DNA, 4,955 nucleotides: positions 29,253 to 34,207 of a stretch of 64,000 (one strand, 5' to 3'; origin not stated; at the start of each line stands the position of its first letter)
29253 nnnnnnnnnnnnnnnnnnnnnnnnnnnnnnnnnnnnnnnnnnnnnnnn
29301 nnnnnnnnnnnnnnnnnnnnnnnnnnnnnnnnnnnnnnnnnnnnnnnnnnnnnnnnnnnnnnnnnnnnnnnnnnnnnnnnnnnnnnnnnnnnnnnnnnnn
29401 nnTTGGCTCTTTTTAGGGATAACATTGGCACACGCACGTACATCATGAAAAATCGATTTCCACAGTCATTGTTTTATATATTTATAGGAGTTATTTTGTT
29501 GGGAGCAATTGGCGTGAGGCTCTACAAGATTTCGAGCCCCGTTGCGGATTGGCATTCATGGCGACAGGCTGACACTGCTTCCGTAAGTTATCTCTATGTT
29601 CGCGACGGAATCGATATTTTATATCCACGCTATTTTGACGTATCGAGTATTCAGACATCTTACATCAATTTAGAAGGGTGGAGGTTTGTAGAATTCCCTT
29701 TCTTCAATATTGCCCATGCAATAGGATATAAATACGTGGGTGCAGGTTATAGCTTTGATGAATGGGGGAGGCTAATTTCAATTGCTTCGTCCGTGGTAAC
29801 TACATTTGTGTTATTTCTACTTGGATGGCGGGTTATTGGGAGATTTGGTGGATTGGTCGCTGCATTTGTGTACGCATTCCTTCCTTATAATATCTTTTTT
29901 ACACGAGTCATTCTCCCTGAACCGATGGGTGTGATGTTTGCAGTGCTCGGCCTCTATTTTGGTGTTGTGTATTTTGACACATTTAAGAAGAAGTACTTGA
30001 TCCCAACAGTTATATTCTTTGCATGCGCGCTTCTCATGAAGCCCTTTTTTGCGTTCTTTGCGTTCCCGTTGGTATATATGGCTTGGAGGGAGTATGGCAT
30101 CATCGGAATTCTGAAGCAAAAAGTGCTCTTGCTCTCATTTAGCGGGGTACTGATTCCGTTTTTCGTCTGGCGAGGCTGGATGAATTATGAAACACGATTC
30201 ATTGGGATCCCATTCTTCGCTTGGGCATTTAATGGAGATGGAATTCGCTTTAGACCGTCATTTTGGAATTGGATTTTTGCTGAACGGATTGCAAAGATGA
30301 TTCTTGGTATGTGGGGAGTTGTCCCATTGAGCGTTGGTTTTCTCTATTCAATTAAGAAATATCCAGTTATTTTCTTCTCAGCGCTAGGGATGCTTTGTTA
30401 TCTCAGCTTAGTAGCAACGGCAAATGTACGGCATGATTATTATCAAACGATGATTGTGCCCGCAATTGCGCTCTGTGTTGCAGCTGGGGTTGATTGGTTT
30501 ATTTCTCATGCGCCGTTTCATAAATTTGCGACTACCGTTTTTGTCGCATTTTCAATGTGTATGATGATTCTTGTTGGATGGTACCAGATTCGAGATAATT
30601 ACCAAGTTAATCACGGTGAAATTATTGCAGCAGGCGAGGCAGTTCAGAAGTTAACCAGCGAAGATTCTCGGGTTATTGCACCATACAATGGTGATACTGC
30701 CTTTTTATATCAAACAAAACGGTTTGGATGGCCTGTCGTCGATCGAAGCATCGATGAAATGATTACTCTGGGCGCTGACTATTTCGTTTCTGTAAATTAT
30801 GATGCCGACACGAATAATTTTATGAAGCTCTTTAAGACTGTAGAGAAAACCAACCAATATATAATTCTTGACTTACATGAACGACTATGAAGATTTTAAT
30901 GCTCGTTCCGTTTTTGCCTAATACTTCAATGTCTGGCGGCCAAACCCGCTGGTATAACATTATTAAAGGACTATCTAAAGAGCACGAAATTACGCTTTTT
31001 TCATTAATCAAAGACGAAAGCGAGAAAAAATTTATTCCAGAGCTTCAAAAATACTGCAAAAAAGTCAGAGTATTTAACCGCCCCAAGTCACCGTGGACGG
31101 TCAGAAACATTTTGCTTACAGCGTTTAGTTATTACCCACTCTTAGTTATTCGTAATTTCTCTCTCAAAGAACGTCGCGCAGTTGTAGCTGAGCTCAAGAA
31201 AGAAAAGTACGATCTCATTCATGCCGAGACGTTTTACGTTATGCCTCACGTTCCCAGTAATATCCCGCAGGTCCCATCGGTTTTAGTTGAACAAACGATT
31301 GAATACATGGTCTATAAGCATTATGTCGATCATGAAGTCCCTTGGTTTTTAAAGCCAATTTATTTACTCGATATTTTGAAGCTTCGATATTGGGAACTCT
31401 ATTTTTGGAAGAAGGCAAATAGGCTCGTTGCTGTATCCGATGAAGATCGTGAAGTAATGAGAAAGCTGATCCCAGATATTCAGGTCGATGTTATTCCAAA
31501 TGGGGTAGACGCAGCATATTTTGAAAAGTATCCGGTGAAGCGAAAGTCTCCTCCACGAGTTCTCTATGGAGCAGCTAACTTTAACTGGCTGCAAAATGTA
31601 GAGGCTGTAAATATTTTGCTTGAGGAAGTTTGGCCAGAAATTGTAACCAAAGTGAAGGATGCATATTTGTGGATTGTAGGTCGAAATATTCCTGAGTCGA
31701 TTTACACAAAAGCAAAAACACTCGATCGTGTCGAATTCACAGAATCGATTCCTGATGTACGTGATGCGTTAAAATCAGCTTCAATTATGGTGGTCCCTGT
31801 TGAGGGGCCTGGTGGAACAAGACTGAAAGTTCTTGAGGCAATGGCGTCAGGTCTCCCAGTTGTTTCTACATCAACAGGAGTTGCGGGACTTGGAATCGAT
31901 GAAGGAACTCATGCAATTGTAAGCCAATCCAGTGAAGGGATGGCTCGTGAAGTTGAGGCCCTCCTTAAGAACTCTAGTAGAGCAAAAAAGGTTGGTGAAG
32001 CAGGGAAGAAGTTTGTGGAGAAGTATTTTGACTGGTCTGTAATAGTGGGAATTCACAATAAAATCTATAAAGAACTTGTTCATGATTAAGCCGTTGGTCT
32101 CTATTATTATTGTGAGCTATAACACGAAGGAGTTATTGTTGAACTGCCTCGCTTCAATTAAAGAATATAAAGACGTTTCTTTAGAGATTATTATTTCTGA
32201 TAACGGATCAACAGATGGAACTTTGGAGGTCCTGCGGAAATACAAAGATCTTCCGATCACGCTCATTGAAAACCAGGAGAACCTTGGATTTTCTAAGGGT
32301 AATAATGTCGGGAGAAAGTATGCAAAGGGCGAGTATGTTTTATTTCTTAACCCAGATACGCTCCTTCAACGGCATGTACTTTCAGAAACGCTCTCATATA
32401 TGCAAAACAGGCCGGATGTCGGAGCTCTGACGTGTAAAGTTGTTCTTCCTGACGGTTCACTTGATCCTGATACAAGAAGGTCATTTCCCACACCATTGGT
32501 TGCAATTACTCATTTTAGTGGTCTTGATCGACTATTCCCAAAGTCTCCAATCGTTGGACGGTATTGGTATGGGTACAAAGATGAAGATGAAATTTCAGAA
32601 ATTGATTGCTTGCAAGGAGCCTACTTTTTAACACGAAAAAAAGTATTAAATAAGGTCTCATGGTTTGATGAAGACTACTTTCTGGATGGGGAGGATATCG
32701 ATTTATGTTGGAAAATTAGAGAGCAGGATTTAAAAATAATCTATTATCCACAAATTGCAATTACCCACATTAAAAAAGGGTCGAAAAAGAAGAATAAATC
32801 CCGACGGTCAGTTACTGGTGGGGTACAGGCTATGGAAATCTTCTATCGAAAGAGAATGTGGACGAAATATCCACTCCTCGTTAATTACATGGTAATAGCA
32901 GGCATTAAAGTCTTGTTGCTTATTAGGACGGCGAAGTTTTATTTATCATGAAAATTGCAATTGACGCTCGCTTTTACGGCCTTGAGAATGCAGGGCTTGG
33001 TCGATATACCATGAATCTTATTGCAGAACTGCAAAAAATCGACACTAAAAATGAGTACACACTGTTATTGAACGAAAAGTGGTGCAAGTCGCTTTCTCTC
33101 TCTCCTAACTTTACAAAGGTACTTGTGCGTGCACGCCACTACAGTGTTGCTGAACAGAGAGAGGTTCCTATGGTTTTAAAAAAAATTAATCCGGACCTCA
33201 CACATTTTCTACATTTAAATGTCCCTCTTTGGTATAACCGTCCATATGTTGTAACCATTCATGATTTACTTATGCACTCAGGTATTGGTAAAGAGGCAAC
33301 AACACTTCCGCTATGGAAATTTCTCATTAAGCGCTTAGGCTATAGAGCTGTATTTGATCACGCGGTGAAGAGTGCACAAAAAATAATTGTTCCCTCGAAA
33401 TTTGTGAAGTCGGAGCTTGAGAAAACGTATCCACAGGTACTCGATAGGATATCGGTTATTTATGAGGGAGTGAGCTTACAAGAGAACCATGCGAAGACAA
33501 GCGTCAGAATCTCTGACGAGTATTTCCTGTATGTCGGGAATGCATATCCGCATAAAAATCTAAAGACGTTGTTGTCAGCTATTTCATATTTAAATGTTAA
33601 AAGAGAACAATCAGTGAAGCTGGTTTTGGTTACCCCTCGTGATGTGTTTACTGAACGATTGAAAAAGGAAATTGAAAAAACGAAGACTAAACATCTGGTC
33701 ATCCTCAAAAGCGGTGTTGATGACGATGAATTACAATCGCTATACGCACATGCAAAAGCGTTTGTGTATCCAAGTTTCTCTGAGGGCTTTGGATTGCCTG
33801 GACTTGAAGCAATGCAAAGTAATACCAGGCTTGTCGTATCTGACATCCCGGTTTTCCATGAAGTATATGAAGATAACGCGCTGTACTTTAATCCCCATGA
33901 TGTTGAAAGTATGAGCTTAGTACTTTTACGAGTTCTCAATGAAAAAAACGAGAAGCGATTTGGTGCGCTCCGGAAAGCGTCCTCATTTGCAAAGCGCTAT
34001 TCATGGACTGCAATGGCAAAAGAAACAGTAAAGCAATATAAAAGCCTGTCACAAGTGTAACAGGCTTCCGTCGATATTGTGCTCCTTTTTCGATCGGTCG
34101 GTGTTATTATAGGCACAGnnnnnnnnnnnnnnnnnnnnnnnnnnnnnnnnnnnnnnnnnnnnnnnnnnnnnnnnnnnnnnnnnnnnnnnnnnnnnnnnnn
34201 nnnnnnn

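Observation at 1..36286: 36-kb co-directional glycan-assembly supercluster of about 35 genes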

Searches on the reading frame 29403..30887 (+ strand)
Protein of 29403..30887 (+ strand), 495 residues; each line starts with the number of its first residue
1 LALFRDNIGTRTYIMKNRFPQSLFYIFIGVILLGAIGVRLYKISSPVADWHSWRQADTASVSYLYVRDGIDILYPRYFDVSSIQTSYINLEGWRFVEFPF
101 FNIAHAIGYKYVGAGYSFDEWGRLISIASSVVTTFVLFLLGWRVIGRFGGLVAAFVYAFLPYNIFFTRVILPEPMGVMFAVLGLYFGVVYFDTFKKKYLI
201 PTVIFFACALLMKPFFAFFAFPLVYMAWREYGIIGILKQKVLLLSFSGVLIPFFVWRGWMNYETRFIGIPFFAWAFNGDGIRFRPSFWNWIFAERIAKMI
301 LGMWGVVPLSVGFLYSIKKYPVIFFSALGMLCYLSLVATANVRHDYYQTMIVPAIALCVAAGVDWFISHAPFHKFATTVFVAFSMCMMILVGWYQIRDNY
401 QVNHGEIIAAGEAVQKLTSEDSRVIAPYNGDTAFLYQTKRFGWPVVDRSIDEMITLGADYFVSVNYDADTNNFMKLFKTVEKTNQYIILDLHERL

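Call 5: search_protein_families(library=pfam, proteins=[window:29403-30887:+], max_evalue=0.01)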
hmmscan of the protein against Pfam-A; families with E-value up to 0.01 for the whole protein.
window:29403-30887:+ (495 aa): 2 families
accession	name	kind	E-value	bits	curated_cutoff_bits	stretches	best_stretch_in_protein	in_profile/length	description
PF13231.12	PMT_2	-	1.9e-08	35.2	26.1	1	123-256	25-157/160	Dolichyl-phosphate-mannose-protein mannosyltransferase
PF02366.24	PMT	-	1.3e-05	25.4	22.7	1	88-271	53-230/245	Dolichyl-phosphate-mannose-protein mannosyltransferase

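Call 15: search_protein_families(library=ncbifam, proteins=[window:29403-30887:+], max_evalue=0.1)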
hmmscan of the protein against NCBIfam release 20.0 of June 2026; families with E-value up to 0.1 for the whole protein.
window:29403-30887:+ (495 aa): 1 family
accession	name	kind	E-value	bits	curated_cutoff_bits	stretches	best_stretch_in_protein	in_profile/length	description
TIGR03663.1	TIGR03663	subfamily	0.00057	19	126.25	1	119-215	70-165/435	flippase activity-associated protein Agl23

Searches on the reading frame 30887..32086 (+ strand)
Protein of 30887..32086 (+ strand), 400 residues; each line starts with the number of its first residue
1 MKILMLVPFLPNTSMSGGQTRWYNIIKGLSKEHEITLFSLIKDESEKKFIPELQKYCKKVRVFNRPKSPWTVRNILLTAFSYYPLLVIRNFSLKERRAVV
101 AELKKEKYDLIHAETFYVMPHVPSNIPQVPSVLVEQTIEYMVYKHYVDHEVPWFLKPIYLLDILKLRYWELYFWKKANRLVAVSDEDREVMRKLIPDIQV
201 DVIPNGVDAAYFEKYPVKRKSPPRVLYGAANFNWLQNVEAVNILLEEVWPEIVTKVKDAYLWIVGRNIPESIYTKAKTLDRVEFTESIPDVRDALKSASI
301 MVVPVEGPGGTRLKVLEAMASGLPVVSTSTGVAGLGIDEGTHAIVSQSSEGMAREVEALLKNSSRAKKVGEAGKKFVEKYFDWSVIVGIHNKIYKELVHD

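Call 5: search_protein_families(library=pfam, proteins=[window:30887-32086:+], max_evalue=0.01)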
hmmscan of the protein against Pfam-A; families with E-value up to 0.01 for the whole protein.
window:30887-32086:+ (400 aa): 6 families
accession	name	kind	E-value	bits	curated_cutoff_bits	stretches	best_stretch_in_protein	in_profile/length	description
PF13692.12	Glyco_trans_1_4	-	3e-24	86.3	27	1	234-362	12-142/142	Glycosyl transferases group 1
PF13439.12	Glyco_transf_4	-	2.1e-14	54.4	28.5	1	16-209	2-168/170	Glycosyltransferase Family 4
PF00534.26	Glycos_transf_1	-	4.5e-13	49.5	26.4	1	247-375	35-171/172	Glycosyl transferases group 1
PF13524.12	Glyco_trans_1_2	-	1.2e-08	35.5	25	1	276-384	27-136/144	Glycosyl transferase-like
PF13579.12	Glyco_trans_4_4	-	5.7e-06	27.2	29.7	1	17-206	2-158/158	Glycosyl transferase 4-like domain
PF20706.3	GT4-conflict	-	0.00086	18.8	26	1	277-383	261-378/385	Family 4 Glycosyltransferase in conflict systems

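Call 108: search_protein_families(library=ncbifam, proteins=[window:30887-32086:+], max_evalue=1e-8)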
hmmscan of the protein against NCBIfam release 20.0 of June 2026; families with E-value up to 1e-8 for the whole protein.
window:30887-32086:+ (400 aa): 9 families
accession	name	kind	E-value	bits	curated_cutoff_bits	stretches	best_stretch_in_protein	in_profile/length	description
TIGR03087.1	stp1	hypoth_equivalog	9.9e-50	169.8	316.65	1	6-387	4-387/397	TIGR03087 family PEP-CTERM/XrtA system glycosyltransferase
TIGR03088.1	stp2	hypoth_equivalog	3.3e-15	56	409.05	1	255-397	226-373/374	TIGR03088 family PEP-CTERM/XrtA system glycosyltransferase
TIGR02149.1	glgA_Coryne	subfamily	5.6e-15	55.4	302.4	1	288-397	274-390/391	glycogen synthase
TIGR03999.1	thiol_BshA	equivalog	1.9e-14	53.4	273.7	1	82-398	59-374/375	N-acetyl-alpha-D-glucosaminyl L-malate synthase BshA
NF053787.1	GlcN_PG_synth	equivalog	1.4e-11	43.9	480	1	258-398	224-360/361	N-acetylglucosaminyl phosphatidylglycerol synthase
NF041876.1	EPS_EpsE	equivalog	9.1e-11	41.6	400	1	192-383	178-382/389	exopolysaccharide biosynthesis GT4 family glycosyltransferase EpsE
TIGR04063.1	stp3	hypoth_equivalog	1.8e-10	40.3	442.05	1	170-398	151-396/397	TIGR04063 family PEP-CTERM/XrtA system glycosyltransferase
NF041010.1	glycosy_Agl16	equivalog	2e-10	40.1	575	1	174-397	131-351/352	glycosylation protein Agl16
TIGR04047.1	MSMEG_0565_glyc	hypoth_equivalog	1e-09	38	259.85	0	310-395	288-372/373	MSMEG_0565 family glycosyltransferase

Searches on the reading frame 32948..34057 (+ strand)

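Call 5: search_protein_families(library=pfam, proteins=[window:32948-34057:+], max_evalue=0.01)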
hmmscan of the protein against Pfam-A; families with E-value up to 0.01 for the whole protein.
window:32948-34057:+ (370 aa): 5 families
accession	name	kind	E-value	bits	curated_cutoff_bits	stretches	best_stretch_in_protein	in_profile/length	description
PF00534.26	Glycos_transf_1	-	1.7e-25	90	26.4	1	179-335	4-160/172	Glycosyl transferases group 1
PF13692.12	Glyco_trans_1_4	-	2.7e-19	70.3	27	1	192-331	3-141/142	Glycosyl transferases group 1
PF13439.12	Glyco_transf_4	-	2.7e-12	47.5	28.5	1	16-178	3-169/170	Glycosyltransferase Family 4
PF20706.3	GT4-conflict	-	6.9e-09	35.6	26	1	191-299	198-312/385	Family 4 Glycosyltransferase in conflict systems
PF00982.27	Glyco_transf_20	-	0.0016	17.7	32.5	1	244-360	347-467/473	Glycosyltransferase family 20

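Call 108: search_protein_families(library=ncbifam, proteins=[window:32948-34057:+], max_evalue=1e-8)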
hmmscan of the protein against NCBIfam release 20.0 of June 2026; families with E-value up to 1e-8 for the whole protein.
window:32948-34057:+ (370 aa): 15 families
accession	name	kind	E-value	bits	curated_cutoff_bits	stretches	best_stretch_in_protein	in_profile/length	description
TIGR04047.1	MSMEG_0565_glyc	hypoth_equivalog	1.9e-26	93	259.85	1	134-365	130-372/373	MSMEG_0565 family glycosyltransferase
NF038295.1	EPS_HpsP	equivalog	2e-18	66.6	550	1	178-367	188-387/388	hormogonium polysaccharide biosynthesis glycosyltransferase HpsP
TIGR02149.1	glgA_Coryne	subfamily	2.7e-18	66.3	302.4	1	135-366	137-389/391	glycogen synthase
NF053513.1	Gtran_IagA_BgsA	equivalog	6.9e-15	54.9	460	1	138-367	101-331/333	LTA glycolipid anchor biosynthesis glycosyltransferase, IagA/BgsA family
TIGR03449.1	mycothiol_MshA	equivalog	1.9e-13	50.1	462.5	1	139-367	161-403/406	D-inositol-3-phosphate glycosyltransferase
NF012028.0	PRK15484.1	subfamily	6.7e-12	45.2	618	1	140-364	137-375/380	lipopolysaccharide N-acetylglucosaminyltransferase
TIGR03999.1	thiol_BshA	equivalog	7e-12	45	273.7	1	132-366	134-368/375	N-acetyl-alpha-D-glucosaminyl L-malate synthase BshA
NF049987.1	DaglGlyslTfaseDgs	equivalog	1e-11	44.3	500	0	233-334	198-297/332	processive diacylglycerol alpha-glucosyltransferase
TIGR04063.1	stp3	hypoth_equivalog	8.2e-11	41.4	442.05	1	137-367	152-395/397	TIGR04063 family PEP-CTERM/XrtA system glycosyltransferase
NF038229.1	Glyco4_Geo_Pelo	equivalog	2.4e-10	40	400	1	134-309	101-278/338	GPMC system family 4 glycosyltransferase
NF041010.1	glycosy_Agl16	equivalog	2.4e-10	39.8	575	1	136-367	127-351/352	glycosylation protein Agl16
NF053787.1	GlcN_PG_synth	equivalog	2.5e-10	39.8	480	1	178-368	183-360/361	N-acetylglucosaminyl phosphatidylglycerol synthase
NF046071.1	B1-4RhmsylTfaseCps2T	equivalog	6.3e-10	38.4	500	1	137-359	148-379/384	beta 1-4 rhamnosyltransferase Cps2T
NF041876.1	EPS_EpsE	equivalog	9.7e-10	38.2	400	1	147-336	166-365/389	exopolysaccharide biosynthesis GT4 family glycosyltransferase EpsE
TIGR04157.1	glyco_rSAM_CFB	subfamily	3.7e-09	36.1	400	1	139-360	166-402/406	TIGR04157 family glycosyltransferase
